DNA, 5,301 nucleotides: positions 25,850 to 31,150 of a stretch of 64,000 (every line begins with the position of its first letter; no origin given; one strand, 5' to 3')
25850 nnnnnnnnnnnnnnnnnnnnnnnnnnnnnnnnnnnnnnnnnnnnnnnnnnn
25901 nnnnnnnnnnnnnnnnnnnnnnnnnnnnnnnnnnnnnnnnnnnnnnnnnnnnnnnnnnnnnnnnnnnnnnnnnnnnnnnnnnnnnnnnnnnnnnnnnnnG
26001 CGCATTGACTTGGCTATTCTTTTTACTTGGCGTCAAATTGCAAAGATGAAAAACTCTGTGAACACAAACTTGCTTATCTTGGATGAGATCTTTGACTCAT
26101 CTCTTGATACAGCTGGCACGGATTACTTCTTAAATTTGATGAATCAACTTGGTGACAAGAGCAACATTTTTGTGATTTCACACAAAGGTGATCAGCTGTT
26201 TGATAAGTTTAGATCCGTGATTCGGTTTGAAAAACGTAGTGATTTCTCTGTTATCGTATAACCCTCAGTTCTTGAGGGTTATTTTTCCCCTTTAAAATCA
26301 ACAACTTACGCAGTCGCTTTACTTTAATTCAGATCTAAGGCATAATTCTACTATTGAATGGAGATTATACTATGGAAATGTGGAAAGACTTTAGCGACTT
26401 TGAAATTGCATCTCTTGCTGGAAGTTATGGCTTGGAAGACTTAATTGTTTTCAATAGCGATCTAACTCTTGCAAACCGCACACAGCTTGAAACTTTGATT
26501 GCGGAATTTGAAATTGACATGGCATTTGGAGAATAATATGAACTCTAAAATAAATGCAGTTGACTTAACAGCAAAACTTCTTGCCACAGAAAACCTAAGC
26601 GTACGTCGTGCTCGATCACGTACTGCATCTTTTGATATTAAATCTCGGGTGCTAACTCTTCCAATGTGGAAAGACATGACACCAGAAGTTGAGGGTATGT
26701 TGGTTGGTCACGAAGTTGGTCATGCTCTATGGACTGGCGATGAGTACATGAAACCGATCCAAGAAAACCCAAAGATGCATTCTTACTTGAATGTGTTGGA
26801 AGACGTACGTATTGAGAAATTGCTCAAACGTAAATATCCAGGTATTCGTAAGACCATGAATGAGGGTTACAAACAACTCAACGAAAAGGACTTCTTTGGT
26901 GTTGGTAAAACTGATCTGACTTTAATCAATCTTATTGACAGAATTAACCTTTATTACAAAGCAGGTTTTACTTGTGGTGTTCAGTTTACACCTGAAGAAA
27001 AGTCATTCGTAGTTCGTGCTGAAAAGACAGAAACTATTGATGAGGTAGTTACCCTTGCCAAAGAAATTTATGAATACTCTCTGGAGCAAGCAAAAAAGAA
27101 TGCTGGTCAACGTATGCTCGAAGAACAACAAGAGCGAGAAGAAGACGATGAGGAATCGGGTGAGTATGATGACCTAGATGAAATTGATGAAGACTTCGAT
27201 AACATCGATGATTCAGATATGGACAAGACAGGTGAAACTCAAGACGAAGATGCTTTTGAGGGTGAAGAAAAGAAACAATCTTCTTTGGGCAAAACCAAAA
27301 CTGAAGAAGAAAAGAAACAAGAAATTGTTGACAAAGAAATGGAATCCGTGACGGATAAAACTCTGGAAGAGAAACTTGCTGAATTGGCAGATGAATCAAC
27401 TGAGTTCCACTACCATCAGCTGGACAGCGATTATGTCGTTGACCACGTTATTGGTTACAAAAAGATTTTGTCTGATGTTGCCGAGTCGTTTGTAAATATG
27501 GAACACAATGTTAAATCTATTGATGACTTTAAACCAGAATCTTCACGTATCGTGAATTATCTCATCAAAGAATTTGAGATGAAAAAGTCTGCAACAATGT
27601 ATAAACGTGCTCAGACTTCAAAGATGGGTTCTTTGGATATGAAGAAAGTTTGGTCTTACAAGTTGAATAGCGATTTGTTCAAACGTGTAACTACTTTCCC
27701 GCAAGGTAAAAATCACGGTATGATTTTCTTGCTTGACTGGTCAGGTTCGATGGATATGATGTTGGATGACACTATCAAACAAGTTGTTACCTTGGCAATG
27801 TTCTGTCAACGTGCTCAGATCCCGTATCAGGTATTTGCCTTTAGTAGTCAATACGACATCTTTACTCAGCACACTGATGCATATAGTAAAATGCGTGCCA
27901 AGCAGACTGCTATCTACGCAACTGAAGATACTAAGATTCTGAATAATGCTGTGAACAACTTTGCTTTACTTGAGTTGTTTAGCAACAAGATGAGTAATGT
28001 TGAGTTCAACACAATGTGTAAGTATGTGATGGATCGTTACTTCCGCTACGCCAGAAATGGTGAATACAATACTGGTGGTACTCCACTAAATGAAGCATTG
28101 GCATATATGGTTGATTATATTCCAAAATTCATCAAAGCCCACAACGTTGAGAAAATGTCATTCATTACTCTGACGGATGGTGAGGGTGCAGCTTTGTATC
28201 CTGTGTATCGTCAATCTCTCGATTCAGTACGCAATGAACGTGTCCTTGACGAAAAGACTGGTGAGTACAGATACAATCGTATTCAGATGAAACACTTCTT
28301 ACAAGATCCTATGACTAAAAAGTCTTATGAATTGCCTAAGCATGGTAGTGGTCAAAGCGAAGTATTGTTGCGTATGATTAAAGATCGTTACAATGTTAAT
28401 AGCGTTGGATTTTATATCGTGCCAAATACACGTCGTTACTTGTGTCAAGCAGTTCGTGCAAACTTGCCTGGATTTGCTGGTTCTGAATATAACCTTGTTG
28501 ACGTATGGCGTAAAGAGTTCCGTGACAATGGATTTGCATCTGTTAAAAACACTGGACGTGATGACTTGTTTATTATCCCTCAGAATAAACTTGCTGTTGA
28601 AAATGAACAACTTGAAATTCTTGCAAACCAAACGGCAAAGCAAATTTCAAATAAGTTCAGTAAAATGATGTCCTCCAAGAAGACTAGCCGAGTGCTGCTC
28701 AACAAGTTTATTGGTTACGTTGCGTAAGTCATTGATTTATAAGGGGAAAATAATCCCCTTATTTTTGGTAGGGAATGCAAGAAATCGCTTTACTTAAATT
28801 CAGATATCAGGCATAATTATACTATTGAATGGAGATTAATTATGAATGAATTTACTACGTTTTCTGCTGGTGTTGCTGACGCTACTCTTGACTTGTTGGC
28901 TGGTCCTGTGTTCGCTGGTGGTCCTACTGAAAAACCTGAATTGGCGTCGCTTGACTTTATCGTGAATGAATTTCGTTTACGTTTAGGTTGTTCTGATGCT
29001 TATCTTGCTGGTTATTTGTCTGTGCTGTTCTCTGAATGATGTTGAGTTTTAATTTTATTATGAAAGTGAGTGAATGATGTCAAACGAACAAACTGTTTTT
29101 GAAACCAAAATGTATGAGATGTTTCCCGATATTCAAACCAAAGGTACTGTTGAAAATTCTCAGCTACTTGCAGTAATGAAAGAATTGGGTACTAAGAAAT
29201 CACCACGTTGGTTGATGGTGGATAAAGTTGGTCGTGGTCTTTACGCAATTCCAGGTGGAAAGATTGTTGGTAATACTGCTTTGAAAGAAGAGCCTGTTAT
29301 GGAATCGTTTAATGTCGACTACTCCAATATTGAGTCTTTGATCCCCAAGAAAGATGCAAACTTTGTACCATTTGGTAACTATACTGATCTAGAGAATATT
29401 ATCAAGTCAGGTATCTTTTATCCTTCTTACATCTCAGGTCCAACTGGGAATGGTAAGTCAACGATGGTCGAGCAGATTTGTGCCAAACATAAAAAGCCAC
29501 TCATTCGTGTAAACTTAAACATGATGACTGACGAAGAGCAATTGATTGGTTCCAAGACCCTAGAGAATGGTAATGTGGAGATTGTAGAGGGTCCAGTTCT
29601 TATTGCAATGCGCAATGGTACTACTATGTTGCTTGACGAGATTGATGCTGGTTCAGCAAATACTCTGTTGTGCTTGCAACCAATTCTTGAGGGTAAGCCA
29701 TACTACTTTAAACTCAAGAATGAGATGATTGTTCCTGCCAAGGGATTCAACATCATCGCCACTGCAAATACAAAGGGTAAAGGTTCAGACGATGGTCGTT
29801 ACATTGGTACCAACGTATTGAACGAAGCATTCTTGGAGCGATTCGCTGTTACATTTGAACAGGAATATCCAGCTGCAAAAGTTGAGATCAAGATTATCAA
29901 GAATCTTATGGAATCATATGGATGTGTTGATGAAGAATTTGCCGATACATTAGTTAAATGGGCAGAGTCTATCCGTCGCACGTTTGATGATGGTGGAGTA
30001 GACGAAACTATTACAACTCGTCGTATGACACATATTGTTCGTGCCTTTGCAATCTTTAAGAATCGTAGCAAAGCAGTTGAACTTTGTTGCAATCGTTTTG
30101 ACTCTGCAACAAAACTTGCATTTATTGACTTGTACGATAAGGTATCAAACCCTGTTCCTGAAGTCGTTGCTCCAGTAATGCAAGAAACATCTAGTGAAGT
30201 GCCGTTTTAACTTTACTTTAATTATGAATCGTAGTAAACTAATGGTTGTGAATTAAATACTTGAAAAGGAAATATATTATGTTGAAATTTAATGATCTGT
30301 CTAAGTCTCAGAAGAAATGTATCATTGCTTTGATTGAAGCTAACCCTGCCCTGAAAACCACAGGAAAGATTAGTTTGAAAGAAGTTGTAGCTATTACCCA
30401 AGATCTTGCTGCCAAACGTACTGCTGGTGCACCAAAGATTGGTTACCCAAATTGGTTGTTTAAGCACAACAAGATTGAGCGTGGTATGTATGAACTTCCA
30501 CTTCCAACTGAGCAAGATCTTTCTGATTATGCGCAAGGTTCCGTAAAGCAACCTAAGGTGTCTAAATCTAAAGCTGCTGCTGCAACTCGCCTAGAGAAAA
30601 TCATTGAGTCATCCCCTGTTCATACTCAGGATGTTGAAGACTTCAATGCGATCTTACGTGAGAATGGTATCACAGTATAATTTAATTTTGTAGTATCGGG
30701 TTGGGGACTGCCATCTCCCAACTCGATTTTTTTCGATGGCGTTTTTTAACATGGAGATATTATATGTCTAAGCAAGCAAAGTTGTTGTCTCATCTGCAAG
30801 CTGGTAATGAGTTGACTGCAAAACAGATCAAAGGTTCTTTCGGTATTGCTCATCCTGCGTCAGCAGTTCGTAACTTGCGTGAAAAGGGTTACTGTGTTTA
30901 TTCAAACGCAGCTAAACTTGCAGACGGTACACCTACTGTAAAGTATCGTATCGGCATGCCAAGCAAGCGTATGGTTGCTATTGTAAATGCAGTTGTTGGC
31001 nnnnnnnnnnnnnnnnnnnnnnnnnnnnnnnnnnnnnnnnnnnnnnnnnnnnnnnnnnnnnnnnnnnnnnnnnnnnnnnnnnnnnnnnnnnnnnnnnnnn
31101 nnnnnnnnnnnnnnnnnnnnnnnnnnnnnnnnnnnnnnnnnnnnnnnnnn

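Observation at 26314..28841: Duplicated promoter / 5'UTR / RBS cassette upstream of the CobT-like and CobS-like genes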

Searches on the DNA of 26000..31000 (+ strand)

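Call 5: search_dna_similar(query=window:26000-31000:+, collection=phages, mode=near)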
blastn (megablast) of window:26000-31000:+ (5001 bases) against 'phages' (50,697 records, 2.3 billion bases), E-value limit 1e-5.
No match.

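Call 34: search_rna_families(source=window, start=26000, end=29300, threshold=evalue, max_evalue=1)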
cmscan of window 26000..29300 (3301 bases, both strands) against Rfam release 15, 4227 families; matches with E-value up to 1: 0.
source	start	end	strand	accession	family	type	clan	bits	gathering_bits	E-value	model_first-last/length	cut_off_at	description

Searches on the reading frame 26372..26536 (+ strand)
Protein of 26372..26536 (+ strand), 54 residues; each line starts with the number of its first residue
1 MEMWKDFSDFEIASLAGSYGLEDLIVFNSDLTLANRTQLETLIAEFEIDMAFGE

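Call 8: search_protein_families(library=pfam, proteins=[window:26372-26536:+], max_evalue=0.01)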
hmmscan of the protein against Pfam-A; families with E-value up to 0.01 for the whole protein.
window:26372-26536:+ (54 aa): 0 families

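Call 9: search_protein_families(library=phrogs, proteins=[window:26372-26536:+], max_evalue=0.001)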
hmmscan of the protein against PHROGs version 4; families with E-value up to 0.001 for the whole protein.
window:26372-26536:+ (54 aa): 0 families

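Call 47: search_protein_families(library=ncbifam, proteins=[window:26372-26536:+], max_evalue=0.01)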
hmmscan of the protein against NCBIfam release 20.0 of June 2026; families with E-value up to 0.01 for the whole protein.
window:26372-26536:+ (54 aa): 0 families

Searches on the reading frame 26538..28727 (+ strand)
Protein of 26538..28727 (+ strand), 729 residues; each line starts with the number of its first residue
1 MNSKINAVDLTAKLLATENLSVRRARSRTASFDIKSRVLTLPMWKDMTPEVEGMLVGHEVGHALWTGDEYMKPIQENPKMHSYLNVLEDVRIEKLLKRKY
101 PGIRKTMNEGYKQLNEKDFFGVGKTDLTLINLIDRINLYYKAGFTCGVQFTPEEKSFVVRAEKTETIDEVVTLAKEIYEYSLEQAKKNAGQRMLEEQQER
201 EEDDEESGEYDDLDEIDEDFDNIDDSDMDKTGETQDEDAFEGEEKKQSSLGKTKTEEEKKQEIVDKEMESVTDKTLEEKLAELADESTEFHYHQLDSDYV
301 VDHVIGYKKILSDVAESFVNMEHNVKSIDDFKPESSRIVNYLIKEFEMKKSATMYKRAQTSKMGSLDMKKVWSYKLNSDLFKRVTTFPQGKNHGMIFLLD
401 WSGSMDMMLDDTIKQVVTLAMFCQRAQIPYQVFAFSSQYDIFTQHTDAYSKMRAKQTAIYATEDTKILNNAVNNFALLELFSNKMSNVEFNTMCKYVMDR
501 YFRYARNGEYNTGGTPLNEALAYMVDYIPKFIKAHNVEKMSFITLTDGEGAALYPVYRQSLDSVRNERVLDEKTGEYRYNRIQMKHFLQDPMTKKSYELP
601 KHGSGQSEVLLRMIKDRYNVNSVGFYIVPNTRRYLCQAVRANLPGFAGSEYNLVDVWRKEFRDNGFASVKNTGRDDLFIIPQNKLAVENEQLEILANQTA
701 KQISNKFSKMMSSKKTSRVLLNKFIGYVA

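Call 8: search_protein_families(library=pfam, proteins=[window:26538-28727:+], max_evalue=0.01)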
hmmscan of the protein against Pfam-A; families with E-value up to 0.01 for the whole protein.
window:26538-28727:+ (729 aa): 2 families
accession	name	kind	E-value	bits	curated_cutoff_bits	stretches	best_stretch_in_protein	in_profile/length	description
PF05762.20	VWA_CoxE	-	0.003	17.4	26.4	1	391-465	55-129/222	VWA domain containing CoxE-like protein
PF13519.12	VWA_2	-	0.0033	18.5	27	0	395-473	1-83/107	von Willebrand factor type A domain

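Call 9: search_protein_families(library=phrogs, proteins=[window:26538-28727:+], max_evalue=0.001)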
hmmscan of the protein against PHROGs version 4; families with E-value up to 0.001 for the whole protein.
window:26538-28727:+ (729 aa): 2 families
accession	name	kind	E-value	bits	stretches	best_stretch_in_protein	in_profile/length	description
phrog_459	-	other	8e-183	611.1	1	12-729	11-736/736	peptidase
phrog_1576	-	unknown function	3.2e-09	37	1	52-109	66-121/729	-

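Call 14: find_related_loci(query=window:26538-28727:+, collection=viral_contigs, flank=6000)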
Query window:26538-28727:+ (729 aa) in viral_contigs; peptide patterns used: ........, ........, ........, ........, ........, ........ (x = any residue, [..] = any of these).
170 stretches matched a pattern; 162 encode a relative of the query (tblastn E <= 1e-3); the best 80 are kept; 80 distinct loci.
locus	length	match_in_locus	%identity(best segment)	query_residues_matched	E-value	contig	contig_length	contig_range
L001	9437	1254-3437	93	1-729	0e+0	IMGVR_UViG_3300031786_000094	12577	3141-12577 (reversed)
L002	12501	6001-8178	69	4-729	0e+0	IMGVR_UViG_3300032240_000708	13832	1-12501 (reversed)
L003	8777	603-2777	67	4-729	0e+0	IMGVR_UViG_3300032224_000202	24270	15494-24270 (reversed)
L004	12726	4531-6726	60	1-729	0e+0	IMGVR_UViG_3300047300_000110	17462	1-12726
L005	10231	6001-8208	57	1-729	0e+0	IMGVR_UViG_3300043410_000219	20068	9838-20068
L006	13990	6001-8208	57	1-729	0e+0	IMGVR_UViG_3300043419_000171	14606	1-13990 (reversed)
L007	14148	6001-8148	59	1-729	0e+0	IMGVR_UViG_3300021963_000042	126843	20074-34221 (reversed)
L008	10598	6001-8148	59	1-729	0e+0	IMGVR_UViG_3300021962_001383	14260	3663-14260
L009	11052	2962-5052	53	9-729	0e+0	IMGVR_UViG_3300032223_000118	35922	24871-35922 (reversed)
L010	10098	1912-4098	52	4-729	0e+0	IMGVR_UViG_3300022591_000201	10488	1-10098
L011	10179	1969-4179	51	7-729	0e+0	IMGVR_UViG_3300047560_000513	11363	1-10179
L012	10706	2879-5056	52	4-729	0e+0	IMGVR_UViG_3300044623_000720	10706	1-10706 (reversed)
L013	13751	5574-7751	52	4-729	0e+0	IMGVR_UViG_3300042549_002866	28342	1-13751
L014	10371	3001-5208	52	1-729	0e+0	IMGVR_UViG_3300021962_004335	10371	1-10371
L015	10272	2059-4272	51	4-729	0e+0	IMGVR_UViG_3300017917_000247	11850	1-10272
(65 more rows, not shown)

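Call 46: search_solved_structures(query=window:26538-28727:+, max_evalue=0.1)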
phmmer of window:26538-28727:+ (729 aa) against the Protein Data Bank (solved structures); distinct sequences matched with E-value up to 0.1: 0.

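Call 47: search_protein_families(library=ncbifam, proteins=[window:26538-28727:+], max_evalue=0.01)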
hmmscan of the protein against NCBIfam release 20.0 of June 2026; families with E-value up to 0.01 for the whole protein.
window:26538-28727:+ (729 aa): 0 families

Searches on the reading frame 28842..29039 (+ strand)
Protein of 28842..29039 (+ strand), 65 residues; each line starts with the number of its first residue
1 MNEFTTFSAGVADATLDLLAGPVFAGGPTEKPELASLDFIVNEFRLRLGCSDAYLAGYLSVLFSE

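Call 8: search_protein_families(library=pfam, proteins=[window:28842-29039:+], max_evalue=0.01)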
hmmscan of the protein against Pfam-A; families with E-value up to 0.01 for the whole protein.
window:28842-29039:+ (65 aa): 0 families

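Call 9: search_protein_families(library=phrogs, proteins=[window:28842-29039:+], max_evalue=0.001)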
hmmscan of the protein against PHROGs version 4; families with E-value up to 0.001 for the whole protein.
window:28842-29039:+ (65 aa): 0 families

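Call 27: find_homologous_proteins(query=window:28842-29036:+, max_evalue=0.01)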
Query seq(65 aa) (65 aa): 13 proteins with E <= 0.01 among 13 candidates.
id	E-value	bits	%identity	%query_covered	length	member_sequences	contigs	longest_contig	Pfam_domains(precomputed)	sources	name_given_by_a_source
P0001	7.5e-34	132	97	100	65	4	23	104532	-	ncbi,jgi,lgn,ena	jgi:hypothetical protein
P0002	7.6e-31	122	88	100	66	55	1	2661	-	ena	-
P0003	2.7e-29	117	86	100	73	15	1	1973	-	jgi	jgi:hypothetical protein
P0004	1.3e-21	93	70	97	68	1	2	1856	-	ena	-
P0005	4.0e-20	89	70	100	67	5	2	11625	-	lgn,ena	-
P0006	1.2e-19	87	71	100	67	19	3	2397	-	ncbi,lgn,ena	-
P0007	1.1e-18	84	68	100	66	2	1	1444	-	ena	-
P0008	4.6e-17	79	65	100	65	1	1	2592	-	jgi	jgi:hypothetical protein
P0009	1.0e-15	75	60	100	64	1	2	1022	-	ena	-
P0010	2.2e-15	74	59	97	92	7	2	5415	-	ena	-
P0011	9.1e-15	72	60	100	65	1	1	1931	-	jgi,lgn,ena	jgi:hypothetical protein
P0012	4.8e-12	63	62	100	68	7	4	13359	-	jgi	jgi:hypothetical protein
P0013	3.1e-11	61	58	100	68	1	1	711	-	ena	-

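Call 28: find_encoding_contigs(protein=P0001, flank=4000, max_places=6)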
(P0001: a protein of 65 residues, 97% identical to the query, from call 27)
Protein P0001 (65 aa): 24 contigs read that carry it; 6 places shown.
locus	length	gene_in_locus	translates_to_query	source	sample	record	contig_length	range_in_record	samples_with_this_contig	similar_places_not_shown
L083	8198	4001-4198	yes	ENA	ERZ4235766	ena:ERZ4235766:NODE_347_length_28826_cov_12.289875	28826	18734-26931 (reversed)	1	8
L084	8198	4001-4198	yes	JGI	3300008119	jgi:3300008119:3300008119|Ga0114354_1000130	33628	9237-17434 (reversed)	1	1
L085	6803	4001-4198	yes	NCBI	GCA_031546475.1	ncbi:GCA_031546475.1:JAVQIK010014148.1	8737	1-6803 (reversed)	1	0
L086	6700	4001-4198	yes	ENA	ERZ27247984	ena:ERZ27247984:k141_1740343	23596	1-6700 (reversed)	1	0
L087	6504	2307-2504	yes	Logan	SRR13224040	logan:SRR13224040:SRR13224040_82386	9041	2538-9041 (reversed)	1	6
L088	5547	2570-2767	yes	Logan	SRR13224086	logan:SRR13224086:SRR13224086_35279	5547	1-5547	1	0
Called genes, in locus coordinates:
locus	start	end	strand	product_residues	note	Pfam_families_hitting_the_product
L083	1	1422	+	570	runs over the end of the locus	PF02463:SMC_N, PF13476:AAA_23, PF13555:AAA_29 (weak)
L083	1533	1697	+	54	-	-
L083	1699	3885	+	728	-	-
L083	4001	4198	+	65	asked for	-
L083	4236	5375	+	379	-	PF07728:AAA_5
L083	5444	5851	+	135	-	-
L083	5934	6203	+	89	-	PF14090:HTH_39 (weak)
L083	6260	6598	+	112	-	PF18909:dGTP_diPhyd_N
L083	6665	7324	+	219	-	PF09116:gp45-slide_C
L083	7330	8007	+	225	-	PF13759:2OG-FeII_Oxy_5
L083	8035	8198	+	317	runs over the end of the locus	PF03215:Rad17 (weak), PF00004:AAA, PF13173:AAA_14 (weak), PF13401:AAA_22 (faint), PF13177:DNA_pol3_delta2, PF21328:Gp44_lid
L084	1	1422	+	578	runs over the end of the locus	PF02463:SMC_N, PF13476:AAA_23, PF13555:AAA_29 (weak)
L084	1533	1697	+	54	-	-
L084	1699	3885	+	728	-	-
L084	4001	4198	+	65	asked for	-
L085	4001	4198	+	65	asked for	-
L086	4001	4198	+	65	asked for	-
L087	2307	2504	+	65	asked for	-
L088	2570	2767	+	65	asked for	-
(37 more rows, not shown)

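Call 29: find_encoding_contigs(protein=P0005, flank=4000, max_places=4)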
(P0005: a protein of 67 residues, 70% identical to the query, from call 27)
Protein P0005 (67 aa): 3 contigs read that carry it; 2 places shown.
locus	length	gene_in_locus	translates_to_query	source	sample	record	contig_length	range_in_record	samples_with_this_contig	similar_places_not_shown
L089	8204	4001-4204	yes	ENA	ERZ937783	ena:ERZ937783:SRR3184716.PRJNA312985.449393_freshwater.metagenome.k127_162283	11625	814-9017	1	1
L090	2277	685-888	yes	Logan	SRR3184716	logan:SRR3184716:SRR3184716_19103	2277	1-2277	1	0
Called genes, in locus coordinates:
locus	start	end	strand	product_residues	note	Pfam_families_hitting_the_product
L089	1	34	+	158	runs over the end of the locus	PF04308:RNaseH_like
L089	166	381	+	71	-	-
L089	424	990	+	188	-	PF13759:2OG-FeII_Oxy_5 (faint)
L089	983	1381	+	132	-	-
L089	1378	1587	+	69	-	-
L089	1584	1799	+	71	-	-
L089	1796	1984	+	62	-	PF04325:DUF465 (weak)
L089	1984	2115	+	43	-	-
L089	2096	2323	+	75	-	-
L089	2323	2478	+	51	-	-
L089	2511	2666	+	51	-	-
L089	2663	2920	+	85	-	-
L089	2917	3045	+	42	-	-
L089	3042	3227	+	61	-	-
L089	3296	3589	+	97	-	-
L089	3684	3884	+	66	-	-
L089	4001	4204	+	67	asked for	-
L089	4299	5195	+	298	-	-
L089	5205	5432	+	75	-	-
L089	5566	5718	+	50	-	-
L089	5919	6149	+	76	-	PF24024:DUF7336 (weak)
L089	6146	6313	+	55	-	-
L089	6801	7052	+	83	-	-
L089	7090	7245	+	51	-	-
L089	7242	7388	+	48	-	-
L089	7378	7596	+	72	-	-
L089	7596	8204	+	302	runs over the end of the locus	PF00149:Metallophos (weak)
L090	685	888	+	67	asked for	-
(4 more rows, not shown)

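Call 30: find_encoding_contigs(protein=P0012, flank=4000, max_places=4)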
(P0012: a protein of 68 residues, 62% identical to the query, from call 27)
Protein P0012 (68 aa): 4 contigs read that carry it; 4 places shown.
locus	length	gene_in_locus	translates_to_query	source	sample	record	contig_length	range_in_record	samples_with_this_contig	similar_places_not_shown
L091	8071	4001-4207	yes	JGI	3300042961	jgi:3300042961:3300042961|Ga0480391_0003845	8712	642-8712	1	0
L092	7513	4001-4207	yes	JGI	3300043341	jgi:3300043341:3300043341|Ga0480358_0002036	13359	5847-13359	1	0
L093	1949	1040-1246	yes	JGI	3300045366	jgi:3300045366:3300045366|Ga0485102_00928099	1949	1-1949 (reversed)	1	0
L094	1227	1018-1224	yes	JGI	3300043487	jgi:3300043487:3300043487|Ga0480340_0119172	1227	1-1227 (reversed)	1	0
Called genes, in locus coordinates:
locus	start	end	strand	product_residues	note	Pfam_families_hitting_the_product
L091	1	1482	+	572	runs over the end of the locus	PF02463:SMC_N, PF13476:AAA_23 (faint), PF13555:AAA_29 (weak), PF13304:AAA_21 (faint)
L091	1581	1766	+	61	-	-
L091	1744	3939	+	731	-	-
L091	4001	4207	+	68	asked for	-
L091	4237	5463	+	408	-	PF00004:AAA (faint), PF07728:AAA_5, PF08406:CbbQ_C (weak)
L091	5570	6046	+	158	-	-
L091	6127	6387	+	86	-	PF14090:HTH_39 (weak)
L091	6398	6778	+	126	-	PF18909:dGTP_diPhyd_N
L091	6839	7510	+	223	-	PF09116:gp45-slide_C (weak)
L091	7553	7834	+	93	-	-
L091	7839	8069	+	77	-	?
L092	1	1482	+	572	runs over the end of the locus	PF02463:SMC_N, PF13476:AAA_23 (faint), PF13555:AAA_29 (weak), PF13304:AAA_21 (faint)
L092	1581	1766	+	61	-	-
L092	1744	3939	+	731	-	-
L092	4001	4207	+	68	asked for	-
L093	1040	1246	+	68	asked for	-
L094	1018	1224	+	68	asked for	-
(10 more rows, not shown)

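Call 47: search_protein_families(library=ncbifam, proteins=[window:28842-29039:+], max_evalue=0.01)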
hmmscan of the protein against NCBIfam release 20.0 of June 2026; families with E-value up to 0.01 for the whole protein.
window:28842-29039:+ (65 aa): 0 families
